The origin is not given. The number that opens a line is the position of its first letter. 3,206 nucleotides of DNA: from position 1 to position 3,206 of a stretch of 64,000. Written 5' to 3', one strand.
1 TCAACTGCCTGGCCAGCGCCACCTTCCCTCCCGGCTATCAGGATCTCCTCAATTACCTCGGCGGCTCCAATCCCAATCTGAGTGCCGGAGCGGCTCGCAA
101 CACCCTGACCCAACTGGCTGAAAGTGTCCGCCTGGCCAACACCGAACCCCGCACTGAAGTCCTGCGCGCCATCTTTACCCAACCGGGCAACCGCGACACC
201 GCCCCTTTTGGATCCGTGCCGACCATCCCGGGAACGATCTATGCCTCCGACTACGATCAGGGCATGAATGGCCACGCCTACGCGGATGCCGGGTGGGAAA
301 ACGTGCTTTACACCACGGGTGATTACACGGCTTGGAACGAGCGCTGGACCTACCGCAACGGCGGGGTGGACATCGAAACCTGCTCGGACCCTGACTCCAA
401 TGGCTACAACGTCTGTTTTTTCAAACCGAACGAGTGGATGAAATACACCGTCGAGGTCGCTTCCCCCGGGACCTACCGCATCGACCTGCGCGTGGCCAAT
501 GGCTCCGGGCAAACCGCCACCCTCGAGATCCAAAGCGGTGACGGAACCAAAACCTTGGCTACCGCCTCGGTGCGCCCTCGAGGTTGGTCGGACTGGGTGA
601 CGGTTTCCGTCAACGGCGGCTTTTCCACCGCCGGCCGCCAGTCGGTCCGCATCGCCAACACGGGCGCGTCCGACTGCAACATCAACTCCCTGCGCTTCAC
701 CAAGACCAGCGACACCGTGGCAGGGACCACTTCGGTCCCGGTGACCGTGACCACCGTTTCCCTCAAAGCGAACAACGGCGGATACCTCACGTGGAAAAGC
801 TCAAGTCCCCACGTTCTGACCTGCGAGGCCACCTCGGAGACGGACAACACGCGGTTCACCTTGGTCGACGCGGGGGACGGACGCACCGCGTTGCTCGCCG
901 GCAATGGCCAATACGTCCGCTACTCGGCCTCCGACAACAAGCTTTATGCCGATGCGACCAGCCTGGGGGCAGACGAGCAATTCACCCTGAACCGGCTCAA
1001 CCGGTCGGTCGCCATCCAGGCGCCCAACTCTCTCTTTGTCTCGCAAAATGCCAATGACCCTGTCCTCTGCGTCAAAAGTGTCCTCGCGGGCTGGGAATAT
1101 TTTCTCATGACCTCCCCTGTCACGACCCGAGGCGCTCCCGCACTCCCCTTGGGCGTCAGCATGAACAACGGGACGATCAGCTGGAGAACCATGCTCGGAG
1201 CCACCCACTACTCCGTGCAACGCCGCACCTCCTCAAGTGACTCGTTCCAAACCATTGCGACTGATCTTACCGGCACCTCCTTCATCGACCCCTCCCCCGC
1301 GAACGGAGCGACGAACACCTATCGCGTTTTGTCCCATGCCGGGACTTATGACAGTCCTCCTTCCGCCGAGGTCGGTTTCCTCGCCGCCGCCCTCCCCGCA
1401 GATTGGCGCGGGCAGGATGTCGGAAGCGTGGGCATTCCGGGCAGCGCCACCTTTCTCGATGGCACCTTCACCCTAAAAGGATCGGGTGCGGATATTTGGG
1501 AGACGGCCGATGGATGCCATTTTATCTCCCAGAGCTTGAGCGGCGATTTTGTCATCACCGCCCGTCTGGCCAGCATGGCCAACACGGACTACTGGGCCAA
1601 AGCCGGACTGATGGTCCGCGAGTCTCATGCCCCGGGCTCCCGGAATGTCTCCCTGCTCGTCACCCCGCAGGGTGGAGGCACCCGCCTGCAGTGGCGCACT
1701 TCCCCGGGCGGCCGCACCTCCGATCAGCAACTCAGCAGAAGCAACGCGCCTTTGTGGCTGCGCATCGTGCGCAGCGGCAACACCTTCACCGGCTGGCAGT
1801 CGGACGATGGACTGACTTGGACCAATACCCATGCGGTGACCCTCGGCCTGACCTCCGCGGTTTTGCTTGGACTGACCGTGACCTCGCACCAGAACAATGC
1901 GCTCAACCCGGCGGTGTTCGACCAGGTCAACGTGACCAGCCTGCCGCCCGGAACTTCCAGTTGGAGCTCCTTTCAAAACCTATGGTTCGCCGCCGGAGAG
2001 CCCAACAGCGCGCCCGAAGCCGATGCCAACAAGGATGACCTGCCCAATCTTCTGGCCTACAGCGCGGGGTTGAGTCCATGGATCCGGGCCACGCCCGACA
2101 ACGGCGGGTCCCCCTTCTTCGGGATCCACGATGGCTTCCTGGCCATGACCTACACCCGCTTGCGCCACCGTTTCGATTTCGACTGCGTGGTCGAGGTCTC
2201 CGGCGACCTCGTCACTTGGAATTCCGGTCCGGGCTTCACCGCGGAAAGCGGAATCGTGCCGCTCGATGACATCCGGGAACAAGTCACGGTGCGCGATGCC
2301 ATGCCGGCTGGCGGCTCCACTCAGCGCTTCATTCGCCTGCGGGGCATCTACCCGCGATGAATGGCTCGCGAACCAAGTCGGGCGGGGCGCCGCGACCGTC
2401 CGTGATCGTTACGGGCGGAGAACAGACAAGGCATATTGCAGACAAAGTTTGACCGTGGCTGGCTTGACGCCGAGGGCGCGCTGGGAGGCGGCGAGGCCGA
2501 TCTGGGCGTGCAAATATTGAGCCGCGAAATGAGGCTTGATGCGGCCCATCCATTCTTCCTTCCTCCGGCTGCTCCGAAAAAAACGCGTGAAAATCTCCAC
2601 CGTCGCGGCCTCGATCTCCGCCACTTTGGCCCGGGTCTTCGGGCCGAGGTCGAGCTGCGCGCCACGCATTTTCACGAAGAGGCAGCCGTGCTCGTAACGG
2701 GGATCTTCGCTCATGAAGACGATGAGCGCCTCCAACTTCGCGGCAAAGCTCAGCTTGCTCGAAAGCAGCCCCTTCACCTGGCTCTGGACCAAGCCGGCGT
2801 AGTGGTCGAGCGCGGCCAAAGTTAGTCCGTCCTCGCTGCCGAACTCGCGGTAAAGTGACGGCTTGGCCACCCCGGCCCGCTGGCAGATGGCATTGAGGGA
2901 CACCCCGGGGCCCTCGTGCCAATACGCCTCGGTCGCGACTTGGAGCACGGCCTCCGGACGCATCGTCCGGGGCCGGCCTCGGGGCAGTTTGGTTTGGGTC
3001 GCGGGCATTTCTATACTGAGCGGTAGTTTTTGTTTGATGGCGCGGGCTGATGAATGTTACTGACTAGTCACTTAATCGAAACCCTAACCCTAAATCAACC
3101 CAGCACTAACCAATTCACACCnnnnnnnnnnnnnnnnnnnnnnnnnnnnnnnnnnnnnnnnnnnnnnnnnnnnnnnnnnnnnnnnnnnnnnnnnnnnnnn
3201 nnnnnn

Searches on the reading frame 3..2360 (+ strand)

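Call 64: search_protein_families(library=pfam, proteins=[window:3-2360:+], max_evalue=0.00001)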
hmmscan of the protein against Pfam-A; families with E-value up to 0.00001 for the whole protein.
window:3-2360:+ (785 aa): 3 families
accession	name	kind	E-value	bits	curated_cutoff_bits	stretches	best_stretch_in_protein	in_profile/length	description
PF06268.19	Fascin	-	1.2e-07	32.3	23.1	1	252-329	36-108/108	Fascin domain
PF06229.18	FRG1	-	1.3e-07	32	27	1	284-359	29-102/189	FRG1-like domain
PF07081.18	DUF1349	-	2.9e-06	27.5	32.4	0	500-645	28-177/179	Protein of unknown function (DUF1349)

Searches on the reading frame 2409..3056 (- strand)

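Call 68: search_protein_families(library=pfam, proteins=[window:2409-3056:-], max_evalue=0.00001)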
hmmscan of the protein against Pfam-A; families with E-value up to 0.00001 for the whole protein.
window:2409-3056:- (215 aa): 1 family
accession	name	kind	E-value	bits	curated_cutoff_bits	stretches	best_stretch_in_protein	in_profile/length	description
PF00440.29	TetR_N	-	5e-08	33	24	1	38-81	2-46/47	Bacterial regulatory proteins, tetR family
